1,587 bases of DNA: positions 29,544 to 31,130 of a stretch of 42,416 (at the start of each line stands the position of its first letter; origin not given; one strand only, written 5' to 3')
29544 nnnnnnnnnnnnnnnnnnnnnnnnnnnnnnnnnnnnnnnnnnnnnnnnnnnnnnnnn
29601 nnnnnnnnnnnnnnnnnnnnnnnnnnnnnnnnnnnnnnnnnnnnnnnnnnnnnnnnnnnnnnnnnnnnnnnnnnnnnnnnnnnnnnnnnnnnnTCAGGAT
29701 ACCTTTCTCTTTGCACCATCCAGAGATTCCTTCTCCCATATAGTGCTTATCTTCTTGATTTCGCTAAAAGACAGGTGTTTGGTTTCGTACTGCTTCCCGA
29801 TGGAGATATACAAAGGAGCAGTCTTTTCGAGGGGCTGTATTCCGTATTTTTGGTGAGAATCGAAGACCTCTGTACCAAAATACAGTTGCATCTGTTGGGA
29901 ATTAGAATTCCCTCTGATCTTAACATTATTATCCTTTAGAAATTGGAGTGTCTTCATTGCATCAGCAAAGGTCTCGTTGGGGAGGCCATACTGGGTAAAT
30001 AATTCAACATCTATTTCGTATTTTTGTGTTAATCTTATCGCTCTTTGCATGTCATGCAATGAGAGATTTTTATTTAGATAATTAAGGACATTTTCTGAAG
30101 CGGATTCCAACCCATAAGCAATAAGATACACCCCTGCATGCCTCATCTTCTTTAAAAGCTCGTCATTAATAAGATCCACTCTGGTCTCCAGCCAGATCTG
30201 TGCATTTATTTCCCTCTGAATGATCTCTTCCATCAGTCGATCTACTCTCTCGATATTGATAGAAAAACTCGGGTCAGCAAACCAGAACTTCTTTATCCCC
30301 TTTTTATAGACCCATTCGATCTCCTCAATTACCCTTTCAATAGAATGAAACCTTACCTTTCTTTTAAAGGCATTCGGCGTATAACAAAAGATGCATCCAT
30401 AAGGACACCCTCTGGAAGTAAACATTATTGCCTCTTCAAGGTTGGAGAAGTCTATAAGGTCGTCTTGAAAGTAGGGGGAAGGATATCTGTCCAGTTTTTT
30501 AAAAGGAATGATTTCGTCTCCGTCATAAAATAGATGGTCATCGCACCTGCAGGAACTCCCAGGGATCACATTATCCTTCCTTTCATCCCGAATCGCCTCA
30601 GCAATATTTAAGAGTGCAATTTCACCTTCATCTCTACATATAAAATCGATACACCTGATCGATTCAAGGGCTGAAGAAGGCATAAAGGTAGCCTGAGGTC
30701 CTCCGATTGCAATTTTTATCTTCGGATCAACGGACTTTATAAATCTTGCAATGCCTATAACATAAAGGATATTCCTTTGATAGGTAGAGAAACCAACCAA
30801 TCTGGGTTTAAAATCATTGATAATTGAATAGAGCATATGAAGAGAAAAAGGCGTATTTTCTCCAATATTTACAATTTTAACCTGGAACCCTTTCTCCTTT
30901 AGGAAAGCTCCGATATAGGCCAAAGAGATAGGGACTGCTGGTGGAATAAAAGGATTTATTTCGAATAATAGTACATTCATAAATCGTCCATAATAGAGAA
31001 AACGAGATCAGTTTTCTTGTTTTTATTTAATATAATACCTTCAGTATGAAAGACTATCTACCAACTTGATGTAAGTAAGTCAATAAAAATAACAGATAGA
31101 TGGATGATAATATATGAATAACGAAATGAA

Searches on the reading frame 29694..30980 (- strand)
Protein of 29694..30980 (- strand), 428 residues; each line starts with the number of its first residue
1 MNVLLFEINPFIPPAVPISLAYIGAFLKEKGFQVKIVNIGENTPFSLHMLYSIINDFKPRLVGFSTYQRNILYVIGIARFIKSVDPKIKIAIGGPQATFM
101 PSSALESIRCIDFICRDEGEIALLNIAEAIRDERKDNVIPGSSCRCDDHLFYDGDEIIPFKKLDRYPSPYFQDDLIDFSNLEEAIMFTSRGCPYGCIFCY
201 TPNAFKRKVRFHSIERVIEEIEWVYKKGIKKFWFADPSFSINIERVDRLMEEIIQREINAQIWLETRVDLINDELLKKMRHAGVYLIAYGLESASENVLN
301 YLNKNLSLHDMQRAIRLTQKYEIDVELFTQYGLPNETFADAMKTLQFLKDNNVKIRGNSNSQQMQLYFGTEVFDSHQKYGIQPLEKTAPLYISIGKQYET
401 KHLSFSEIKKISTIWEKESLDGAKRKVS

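Call 3: search_protein_families(library=pfam, proteins=[window:29694-30980:-], max_evalue=0.01)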
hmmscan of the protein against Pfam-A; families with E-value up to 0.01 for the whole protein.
window:29694-30980:- (428 aa): 2 families
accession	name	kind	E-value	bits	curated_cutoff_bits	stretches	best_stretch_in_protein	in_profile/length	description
PF04055.27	Radical_SAM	-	3.1e-22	79.9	29.5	1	188-348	3-166/166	Radical SAM superfamily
PF02310.24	B12-binding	-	8.3e-18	64.8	32.1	1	16-126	13-120/121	B12 binding domain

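Call 4: search_protein_families(library=ncbifam, proteins=[window:29694-30980:-], max_evalue=0.01)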
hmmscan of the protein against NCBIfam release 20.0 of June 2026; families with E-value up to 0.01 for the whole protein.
window:29694-30980:- (428 aa): 40 families (the best 25 are shown)
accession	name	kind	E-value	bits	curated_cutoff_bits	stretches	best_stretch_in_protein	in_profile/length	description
NF050148.1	rSAM_ApyD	equivalog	1.6e-40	139.2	750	1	57-362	73-377/645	RiPP biosynthesis radical SAM protein ApyD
TIGR02026.1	BchE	equivalog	3.4e-36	125.1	481.35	1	17-350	22-364/497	magnesium-protoporphyrin IX monomethyl ester anaerobic oxidative cyclase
TIGR04479.1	bcpD_PhpK_rSAM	subfamily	3e-35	121.5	600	1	19-351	74-409/504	PhpK family radical SAM P-methyltransferase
TIGR03471.1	HpnJ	equivalog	3.5e-31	108.6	577.6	1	74-386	84-397/472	hopanoid biosynthesis associated radical SAM protein HpnJ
TIGR04367.1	HpnR_B12_rSAM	equivalog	3.2e-30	105.1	650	1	17-326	22-328/490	hopanoid C-3 methylase HpnR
TIGR03975.1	rSAM_ocin_1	subfamily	4.5e-30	104.7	281.85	1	52-385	122-463/606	RiPP maturation radical SAM C-methyltransferase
TIGR04072.2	rSAM_ladder_B12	equivalog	7.4e-29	100.7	360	1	14-349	15-347/443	lipid biosynthesis B12-binding/radical SAM protein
TIGR04013.1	B12_SAM_MJ_1487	hypoth_equivalog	7.2e-27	94.2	251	1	60-349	45-331/382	TIGR04013 family B12-binding domain/radical SAM domain-containing protein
TIGR04014.1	B12_SAM_MJ_0865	equivalog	1.8e-26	92.9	360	1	61-352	41-337/434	methyl-coenzyme M reductase glutamine C-methyltransferase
NF033712.0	B12_rSAM_KedN5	subfamily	3.6e-24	85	700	1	20-344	20-363/624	KedN5 family methylcobalamin-dependent radical SAM C-methyltransferase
NF038361.1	rSAM_Sden_1168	equivalog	4.7e-24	84.9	575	1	53-351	135-451/560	Sden_1168 family B12-binding radical SAM P-methyltransferase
NF033070.1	rSAM_AprD4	equivalog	1e-21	77.4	500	1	186-372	199-386/456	AprD4 family radical SAM diol-dehydratase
NF040542.1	rSAM_RCCLKC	equivalog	2.4e-20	73.1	450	1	75-354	66-353/423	arsinothricin biosynthesis radical SAM protein ArsL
TIGR04190.1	B12_SAM_Ta0216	equivalog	3.3e-20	72.2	500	1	16-355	36-398/554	TIGR04190 family B12-binding domain/radical SAM domain protein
TIGR04385.1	B12_rSAM_cofa1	equivalog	2.2e-19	70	450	1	16-347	19-360/438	B12 lower ligand biosynthesis radical SAM protein BzaD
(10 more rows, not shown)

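Call 7: find_homologous_proteins(query=window:29694-30980:-, max_evalue=1e-20)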
Query window:29694-30980:- (428 aa): 548 proteins with E <= 1e-20 among 5585 candidates; the best 120 are listed.
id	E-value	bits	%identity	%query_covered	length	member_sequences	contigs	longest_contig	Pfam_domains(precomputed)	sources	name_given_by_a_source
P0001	4.0e-288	973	100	100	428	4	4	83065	PF04055.28,PF02310.25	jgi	jgi:radical SAM superfamily enzyme YgiQ (UPF0313 family)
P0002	1.2e-252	856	88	100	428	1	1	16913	PF04055.28,PF02310.25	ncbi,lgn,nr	ncbi:MAG: radical SAM protein [Thermodesulfobacteriota bacterium]|nr:radical SAM protein [Thermodesu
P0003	8.6e-232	787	79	100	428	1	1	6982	PF04055.28,PF02310.25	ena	-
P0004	8.3e-229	777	76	100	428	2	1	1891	PF04055.28,PF02310.25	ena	-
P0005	2.7e-222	756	74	100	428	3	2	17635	PF04055.28,PF02310.25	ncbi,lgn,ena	-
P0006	5.2e-222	755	76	100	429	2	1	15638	PF04055.28,PF02310.25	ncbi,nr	ncbi:MAG: radical SAM protein [Thermodesulfobacteriota bacterium]|nr:radical SAM protein [Thermodesu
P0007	5.7e-221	752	76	100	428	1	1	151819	PF04055.28,PF02310.25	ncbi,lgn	ncbi:MAG: radical SAM protein [Pseudomonadota bacterium]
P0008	8.7e-221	751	76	100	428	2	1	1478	PF04055.28,PF02310.25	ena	-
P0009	1.2e-219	747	75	100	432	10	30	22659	PF04055.28,PF02310.25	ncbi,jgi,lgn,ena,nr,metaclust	ncbi:MAG: hypothetical protein CO106_10450 [Deltaproteobacteria bacterium CG_4_9_14_3_um_filter_44_9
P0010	1.7e-218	743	75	100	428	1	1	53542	PF04055.28,PF02310.25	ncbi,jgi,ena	ncbi:MAG: radical SAM protein [Syntrophales bacterium]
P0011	6.7e-217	738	74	100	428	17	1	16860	PF04055.28,PF02310.25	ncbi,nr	ncbi:MAG: B12-binding domain-containing radical SAM protein [Desulfobacterales bacterium]|nr:B12-bin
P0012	2.0e-216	737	74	100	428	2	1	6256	PF04055.28,PF02310.25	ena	-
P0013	1.4e-215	734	74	100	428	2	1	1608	PF04055.28,PF02310.25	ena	-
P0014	2.6e-215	733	74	100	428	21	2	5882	PF04055.28,PF02310.25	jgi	-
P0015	3.1e-212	723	74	100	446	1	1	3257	PF04055.28,PF02310.25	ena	-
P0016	6.7e-202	689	75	94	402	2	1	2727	PF04055.28,PF02310.25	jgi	-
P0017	4.2e-201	686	71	100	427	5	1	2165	PF04055.28,PF02310.25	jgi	jgi:radical SAM superfamily enzyme YgiQ (UPF0313 family)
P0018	7.9e-197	672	69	100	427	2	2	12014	PF04055.28,PF02310.25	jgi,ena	-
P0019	2.7e-192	657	67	100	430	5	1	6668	PF04055.28,PF02310.25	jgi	-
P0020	8.4e-191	652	68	100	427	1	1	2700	PF04055.28,PF02310.25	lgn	-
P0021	1.4e-188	645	67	100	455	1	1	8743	PF04055.28,PF02310.25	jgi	-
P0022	3.5e-188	644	66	100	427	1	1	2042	PF04055.28,PF02310.25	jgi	-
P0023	3.3e-181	621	69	92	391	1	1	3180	PF04055.28,PF02310.25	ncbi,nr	ncbi:MAG: B12-binding domain-containing radical SAM protein, partial [Deltaproteobacteria bacterium]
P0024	5.1e-181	620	64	100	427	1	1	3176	PF04055.28,PF02310.25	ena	-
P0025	1.4e-180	618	64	100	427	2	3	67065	PF04055.28,PF02310.25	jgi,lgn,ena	-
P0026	3.2e-180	617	64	100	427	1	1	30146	PF04055.28,PF02310.25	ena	-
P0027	3.3e-179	614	64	100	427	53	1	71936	PF04055.28,PF02310.25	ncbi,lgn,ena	-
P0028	8.6e-179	613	64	100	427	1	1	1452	PF04055.28,PF02310.25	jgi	jgi:radical SAM superfamily enzyme YgiQ (UPF0313 family)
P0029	1.2e-178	612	63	100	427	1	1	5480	PF04055.28,PF02310.25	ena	-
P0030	5.9e-177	607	63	100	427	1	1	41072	PF04055.28,PF02310.25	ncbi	-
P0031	5.2e-176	603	62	100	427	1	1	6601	PF04055.28,PF02310.25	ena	-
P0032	1.5e-175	602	62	100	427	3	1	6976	PF04055.28,PF02310.25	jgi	-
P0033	2.9e-171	588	62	100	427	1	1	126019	PF04055.28,PF02310.25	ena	-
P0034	2.0e-170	585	60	100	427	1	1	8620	PF04055.28,PF02310.25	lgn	-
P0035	3.9e-168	578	60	100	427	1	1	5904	PF04055.28,PF02310.25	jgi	-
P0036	5.5e-162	557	57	100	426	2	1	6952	PF04055.28,PF02310.25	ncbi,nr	ncbi:MAG: B12-binding domain-containing radical SAM protein [Candidatus Desulfofervidaceae bacterium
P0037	4.0e-158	545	56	100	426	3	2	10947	PF04055.28,PF02310.25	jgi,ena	jgi:radical SAM superfamily enzyme YgiQ (UPF0313 family)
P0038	1.3e-157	543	56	100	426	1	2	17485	PF04055.28,PF02310.25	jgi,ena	-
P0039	1.5e-157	543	56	100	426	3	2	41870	PF04055.28,PF02310.25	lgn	-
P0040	4.9e-156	538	56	100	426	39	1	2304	PF04055.28,PF02310.25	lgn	-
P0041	4.9e-155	534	55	100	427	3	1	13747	PF04055.28,PF02310.25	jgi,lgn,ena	-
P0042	9.3e-155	533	56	100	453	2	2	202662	PF04055.28,PF02310.25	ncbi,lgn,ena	-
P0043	9.6e-155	533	55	100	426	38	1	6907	PF04055.28,PF02310.25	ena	-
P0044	3.5e-153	528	55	100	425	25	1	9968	PF04055.28,PF02310.25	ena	-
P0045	7.0e-153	527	56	100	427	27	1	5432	PF04055.28,PF02310.25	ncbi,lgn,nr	ncbi:MAG: B12-binding domain-containing radical SAM protein [Proteobacteria bacterium]|nr:B12-bindin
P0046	9.7e-153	527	54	100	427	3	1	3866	PF04055.28,PF02310.25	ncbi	-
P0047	1.3e-152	526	54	100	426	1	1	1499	PF04055.28,PF02310.25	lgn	-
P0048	1.9e-152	526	54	100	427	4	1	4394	PF04055.28,PF02310.25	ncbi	-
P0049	2.7e-152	525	53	100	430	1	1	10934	PF04055.28,PF02310.25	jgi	jgi:anaerobic magnesium-protoporphyrin IX monomethyl ester cyclase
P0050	7.1e-152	524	54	100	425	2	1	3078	PF04055.28,PF02310.25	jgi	-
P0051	7.9e-152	524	55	100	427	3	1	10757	PF04055.28,PF02310.25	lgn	-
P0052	8.1e-152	524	54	100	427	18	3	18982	PF04055.28,PF02310.25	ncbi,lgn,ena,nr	ncbi:MAG: hypothetical protein DRH10_07030 [Deltaproteobacteria bacterium]|nr:MAG: hypothetical prot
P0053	9.5e-152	524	54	100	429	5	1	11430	PF04055.28,PF02310.25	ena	-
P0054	1.1e-151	523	55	100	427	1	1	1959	PF04055.28,PF02310.25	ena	-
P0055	1.1e-151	523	54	100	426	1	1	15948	PF04055.28,PF02310.25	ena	-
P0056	1.4e-151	523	53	100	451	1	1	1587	PF04055.28,PF02310.25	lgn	-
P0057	2.0e-151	522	55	100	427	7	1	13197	PF04055.28,PF02310.25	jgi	jgi:radical SAM superfamily enzyme YgiQ (UPF0313 family)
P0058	2.7e-151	522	53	100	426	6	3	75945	PF04055.28,PF02310.25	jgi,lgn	-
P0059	4.1e-151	521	54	100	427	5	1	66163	PF04055.28,PF02310.25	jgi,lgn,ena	-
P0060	4.1e-151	521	55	100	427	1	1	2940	PF04055.28,PF02310.25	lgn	-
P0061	8.3e-151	520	53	100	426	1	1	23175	PF04055.28,PF02310.25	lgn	-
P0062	9.7e-151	520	55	100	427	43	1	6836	PF04055.28,PF02310.25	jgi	-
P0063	1.6e-150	519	53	100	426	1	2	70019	PF04055.28,PF02310.25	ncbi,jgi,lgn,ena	-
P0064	2.4e-150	519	54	100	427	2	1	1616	PF04055.28,PF02310.25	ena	-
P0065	3.3e-150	518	53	100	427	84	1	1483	PF04055.28,PF02310.25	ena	-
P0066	3.7e-150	518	53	100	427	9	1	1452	PF04055.28,PF02310.25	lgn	-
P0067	4.3e-150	518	55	100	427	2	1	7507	PF04055.28,PF02310.25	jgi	-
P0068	4.8e-150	518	55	100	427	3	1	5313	PF04055.28,PF02310.25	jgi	jgi:anaerobic magnesium-protoporphyrin IX monomethyl ester cyclase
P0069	4.9e-150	518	53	100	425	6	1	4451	PF04055.28,PF02310.25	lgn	-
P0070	5.5e-150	518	53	100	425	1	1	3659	PF04055.28,PF02310.25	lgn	-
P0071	6.1e-150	518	54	100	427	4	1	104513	PF04055.28,PF02310.25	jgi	-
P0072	6.7e-150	517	53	100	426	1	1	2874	PF04055.28,PF02310.25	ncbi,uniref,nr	ncbi:MAG: hypothetical protein C0169_03930 [Thermodesulfobacterium geofontis]|uniref:Uncharacterized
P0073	6.9e-150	517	54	100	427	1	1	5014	PF04055.28,PF02310.25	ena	-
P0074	8.7e-150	517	55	100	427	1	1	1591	PF04055.28,PF02310.25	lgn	-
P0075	8.8e-150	517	53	100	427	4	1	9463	PF04055.28,PF02310.25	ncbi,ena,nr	ncbi:MAG: B12-binding domain-containing radical SAM protein [Desulfobacterales bacterium]|nr:B12-bin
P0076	1.2e-149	517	54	100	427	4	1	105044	PF04055.28,PF02310.25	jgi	jgi:anaerobic magnesium-protoporphyrin IX monomethyl ester cyclase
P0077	1.3e-149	517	53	100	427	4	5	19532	PF04055.28,PF02310.25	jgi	-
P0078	1.4e-149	516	54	100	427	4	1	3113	PF04055.28,PF02310.25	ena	-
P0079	1.9e-149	516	54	100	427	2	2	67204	PF04055.28,PF02310.25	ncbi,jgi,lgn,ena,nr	ncbi:MAG: hypothetical protein DRH17_05545 [Deltaproteobacteria bacterium]|nr:MAG: hypothetical prot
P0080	2.1e-149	516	54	100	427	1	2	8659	PF04055.28,PF02310.25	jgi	jgi:anaerobic magnesium-protoporphyrin IX monomethyl ester cyclase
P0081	2.5e-149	516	54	100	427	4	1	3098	PF04055.28,PF02310.25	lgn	-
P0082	2.6e-149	516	55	100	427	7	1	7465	PF04055.28,PF02310.25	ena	-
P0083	3.1e-149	515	54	100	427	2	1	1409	PF04055.28,PF02310.25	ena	-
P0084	3.7e-149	515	53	100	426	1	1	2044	PF04055.28,PF02310.25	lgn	-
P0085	4.1e-149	515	54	100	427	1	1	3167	PF04055.28,PF02310.25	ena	-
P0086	4.2e-149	515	55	100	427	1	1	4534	PF04055.28,PF02310.25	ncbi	-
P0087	6.6e-149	514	53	100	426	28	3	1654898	PF04055.28,PF02310.25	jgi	jgi:radical SAM superfamily enzyme YgiQ (UPF0313 family)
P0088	6.9e-149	514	54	100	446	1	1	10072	PF04055.28,PF02310.25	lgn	-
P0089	8.2e-149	514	54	100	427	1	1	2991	PF04055.28,PF02310.25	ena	-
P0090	8.9e-149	514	54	100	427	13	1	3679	PF04055.28,PF02310.25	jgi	-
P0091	9.1e-149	514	54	100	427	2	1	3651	PF04055.28,PF02310.25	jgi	jgi:anaerobic magnesium-protoporphyrin IX monomethyl ester cyclase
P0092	1.4e-148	513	54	100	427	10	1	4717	PF04055.28,PF02310.25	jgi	-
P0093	1.4e-148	513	54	100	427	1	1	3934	PF04055.28,PF02310.25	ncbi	-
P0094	1.5e-148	513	53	100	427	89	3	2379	PF04055.28,PF02310.25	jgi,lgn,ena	-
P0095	1.8e-148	513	52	100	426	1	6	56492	PF04055.28,PF02310.25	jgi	jgi:anaerobic magnesium-protoporphyrin IX monomethyl ester cyclase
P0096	1.8e-148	513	52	100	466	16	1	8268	PF04055.28,PF02310.25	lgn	-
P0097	2.1e-148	513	54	100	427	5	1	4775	PF04055.28,PF02310.25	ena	-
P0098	2.1e-148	513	53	100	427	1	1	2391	PF04055.28,PF02310.25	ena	-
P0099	2.3e-148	512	54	100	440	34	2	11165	PF04055.28,PF02310.25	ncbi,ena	-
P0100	2.8e-148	512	53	100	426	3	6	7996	PF04055.28,PF02310.25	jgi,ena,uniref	uniref:B12-binding domain-containing radical SAM protein n=1 Tax=Thermodesulfobacterium geofontis Ta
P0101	3.4e-148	512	52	100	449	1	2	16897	PF04055.28,PF02310.25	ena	-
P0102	3.6e-148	512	53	100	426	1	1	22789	PF04055.28,PF02310.25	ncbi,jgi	jgi:radical SAM superfamily enzyme YgiQ (UPF0313 family)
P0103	3.6e-148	512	54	100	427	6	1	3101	PF04055.28,PF02310.25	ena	-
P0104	3.9e-148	512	52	100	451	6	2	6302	PF04055.28,PF02310.25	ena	-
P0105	5.1e-148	511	53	100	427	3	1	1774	PF04055.28,PF02310.25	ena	-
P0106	6.3e-148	511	54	99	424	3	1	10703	PF04055.28,PF02310.25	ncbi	-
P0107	1.0e-147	510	53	100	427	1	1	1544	PF04055.28,PF02310.25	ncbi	-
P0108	1.3e-147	510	54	100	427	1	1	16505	PF04055.28,PF02310.25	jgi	jgi:anaerobic magnesium-protoporphyrin IX monomethyl ester cyclase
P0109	1.4e-147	510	53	100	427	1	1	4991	PF04055.28,PF02310.25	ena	-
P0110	2.1e-147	509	54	100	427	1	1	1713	PF04055.28,PF02310.25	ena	-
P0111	2.1e-147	509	54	100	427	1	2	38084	PF04055.28,PF02310.25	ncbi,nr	ncbi:MAG: B12-binding domain-containing radical SAM protein, partial [Deltaproteobacteria bacterium]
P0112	2.7e-147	509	54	100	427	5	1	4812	PF04055.28,PF02310.25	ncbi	-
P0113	2.8e-147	509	53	100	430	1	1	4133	PF04055.28,PF02310.25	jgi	-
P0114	4.1e-147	508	54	100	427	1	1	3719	PF04055.28,PF02310.25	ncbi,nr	ncbi:MAG: B12-binding domain-containing radical SAM protein, partial [Deltaproteobacteria bacterium]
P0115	4.6e-147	508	53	100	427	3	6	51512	PF04055.28,PF02310.25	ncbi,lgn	-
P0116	4.9e-147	508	51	100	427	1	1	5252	PF04055.28,PF02310.25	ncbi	-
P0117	5.1e-147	508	53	100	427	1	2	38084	PF04055.28,PF02310.25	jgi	-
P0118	5.2e-147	508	53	100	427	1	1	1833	PF04055.28,PF02310.25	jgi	-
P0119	7.5e-147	507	54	100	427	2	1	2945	PF04055.28,PF02310.25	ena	-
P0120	7.8e-147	507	54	100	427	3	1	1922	PF04055.28,PF02310.25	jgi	jgi:radical SAM superfamily enzyme YgiQ (UPF0313 family)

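Call 9: find_encoding_contigs(protein=P0007, flank=8000, max_places=2)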
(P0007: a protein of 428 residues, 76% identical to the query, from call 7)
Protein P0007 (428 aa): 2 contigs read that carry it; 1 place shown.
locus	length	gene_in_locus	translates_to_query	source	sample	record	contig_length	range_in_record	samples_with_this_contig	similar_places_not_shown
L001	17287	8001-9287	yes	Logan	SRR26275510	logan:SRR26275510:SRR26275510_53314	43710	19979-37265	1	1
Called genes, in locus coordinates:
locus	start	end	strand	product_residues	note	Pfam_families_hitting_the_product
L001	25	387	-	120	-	PF01121:CoaE, PF00226:DnaJ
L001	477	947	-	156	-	PF01592:NifU_N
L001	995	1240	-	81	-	PF09723:Zn_ribbon_8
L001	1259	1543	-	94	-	PF01883:FeS_assembly_P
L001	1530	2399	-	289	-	PF01656:CbiA, PF13614:AAA_31 (faint), PF12838:Fer4_7 (faint), PF13187:Fer4_9 (faint), PF13484:Fer4_16 (faint), PF00037:Fer4 (weak), PF00037:Fer4 (weak), PF10609:ParA (weak), +3 more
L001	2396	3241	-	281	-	PF01656:CbiA, PF10609:ParA (weak), PF13614:AAA_31 (faint), PF12838:Fer4_7 (faint), PF25160:LdpA_Fe-S-bd (faint), PF12837:Fer4_6 (faint), PF14697:Fer4_21 (weak), PF00037:Fer4 (weak)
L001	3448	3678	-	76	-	-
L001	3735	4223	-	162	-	PF02579:Nitro_FeMo-Co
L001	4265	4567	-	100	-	-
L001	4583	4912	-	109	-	PF02579:Nitro_FeMo-Co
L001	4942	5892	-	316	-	PF10609:ParA, PF01656:CbiA, PF02374:ArsA_ATPase (weak), PF13614:AAA_31 (weak)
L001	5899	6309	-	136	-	PF02579:Nitro_FeMo-Co (weak)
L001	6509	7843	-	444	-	PF00989:PAS, PF08448:PAS_4, PF13426:PAS_9, PF00158:Sigma54_activat, PF14532:Sigma54_activ_2, PF07728:AAA_5, PF25601:AAA_lid_14, PF02954:HTH_8, +1 more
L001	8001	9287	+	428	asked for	PF02310:B12-binding, PF04055:Radical_SAM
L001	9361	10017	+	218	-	-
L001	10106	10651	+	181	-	-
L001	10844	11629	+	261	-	PF01946:Thi4, PF00890:FAD_binding_2 (weak), PF01266:DAO (weak), PF07992:Pyr_redox_2 (weak), PF12831:FAD_oxidored, PF13450:NAD_binding_8 (weak)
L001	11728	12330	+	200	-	PF12654:DUF3786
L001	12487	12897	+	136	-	PF12675:DUF3795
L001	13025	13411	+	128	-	PF03625:DUF302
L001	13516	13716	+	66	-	-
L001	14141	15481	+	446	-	PF13347:MFS_2 (weak), PF05977:MFS_3, PF07690:MFS_1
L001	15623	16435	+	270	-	PF12724:Flavodoxin_5, PF12838:Fer4_7 (faint), PF14697:Fer4_21 (faint), PF12797:Fer4_2 (faint), PF12837:Fer4_6 (faint), PF13237:Fer4_10 (weak), PF13187:Fer4_9 (weak), PF00037:Fer4 (weak), +2 more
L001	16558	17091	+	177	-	PF01209:Ubie_methyltran, PF08704:GCD14, PF13489:Methyltransf_23, PF07021:MetW, PF13847:Methyltransf_31, PF08241:Methyltransf_11, PF08242:Methyltransf_12, PF13649:Methyltransf_25, +2 more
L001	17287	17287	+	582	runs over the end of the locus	PF13432:TPR_16 (weak), PF12895:ANAPC3, PF13424:TPR_12, PF12895:ANAPC3, PF14559:TPR_19, PF00515:TPR_1, PF07719:TPR_2, PF13424:TPR_12, +18 more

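Call 10: find_encoding_contigs(protein=P0033, flank=8000, max_places=2)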
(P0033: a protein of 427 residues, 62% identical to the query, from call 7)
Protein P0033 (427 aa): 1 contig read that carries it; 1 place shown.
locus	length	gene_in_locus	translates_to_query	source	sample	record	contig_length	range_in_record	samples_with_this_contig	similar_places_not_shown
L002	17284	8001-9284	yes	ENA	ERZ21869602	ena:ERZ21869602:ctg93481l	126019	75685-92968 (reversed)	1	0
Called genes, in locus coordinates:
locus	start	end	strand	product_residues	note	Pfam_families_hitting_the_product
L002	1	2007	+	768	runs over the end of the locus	PF13620:CarboxypepD_reg (weak), PF13715:CarbopepD_reg_2 (faint), PF17210:SdrD_B (faint), PF17802:SpaA (faint), PF22904:NOMO1-like_2nd (faint), PF09430:EMC7_beta-sandw (faint), PF13620:CarboxypepD_reg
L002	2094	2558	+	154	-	-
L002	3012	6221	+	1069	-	PF00109:ketoacyl-synt, PF02801:Ketoacyl-synt_C, PF16197:KAsynt_C_assoc, PF22336:RhiE-like_linker (weak), PF22621:CurL-like_PKS_C, PF00698:Acyl_transf_1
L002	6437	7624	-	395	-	PF14306:PUA_2, PF01747:ATP-sulfurylase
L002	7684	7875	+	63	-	-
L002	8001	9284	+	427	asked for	PF02310:B12-binding, PF04055:Radical_SAM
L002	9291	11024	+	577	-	PF13431:TPR_17 (faint), PF21545:T7SS_EccA1_N (weak), PF13424:TPR_12, PF23914:TPR_CcmH_CycH, PF12895:ANAPC3, PF14559:TPR_19 (weak), PF00515:TPR_1, PF07719:TPR_2 (weak), +8 more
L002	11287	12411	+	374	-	PF02353:CMAS, PF13489:Methyltransf_23, PF01728:FtsJ (faint), PF08241:Methyltransf_11, PF08242:Methyltransf_12, PF13649:Methyltransf_25, PF13847:Methyltransf_31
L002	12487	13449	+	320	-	PF01266:DAO (faint), PF01494:FAD_binding_3 (faint), PF13450:NAD_binding_8 (faint)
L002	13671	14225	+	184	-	-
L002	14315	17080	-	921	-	PF00133:tRNA-synt_1, PF09334:tRNA-synt_1g, PF13603:tRNA-synt_1_2 (weak), PF01406:tRNA-synt_1e, PF01921:tRNA-synt_1f (weak), PF09334:tRNA-synt_1g (weak), PF08264:Anticodon_1, PF06827:zf-FPG_IleRS (weak)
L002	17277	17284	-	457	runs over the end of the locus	PF05167:DUF711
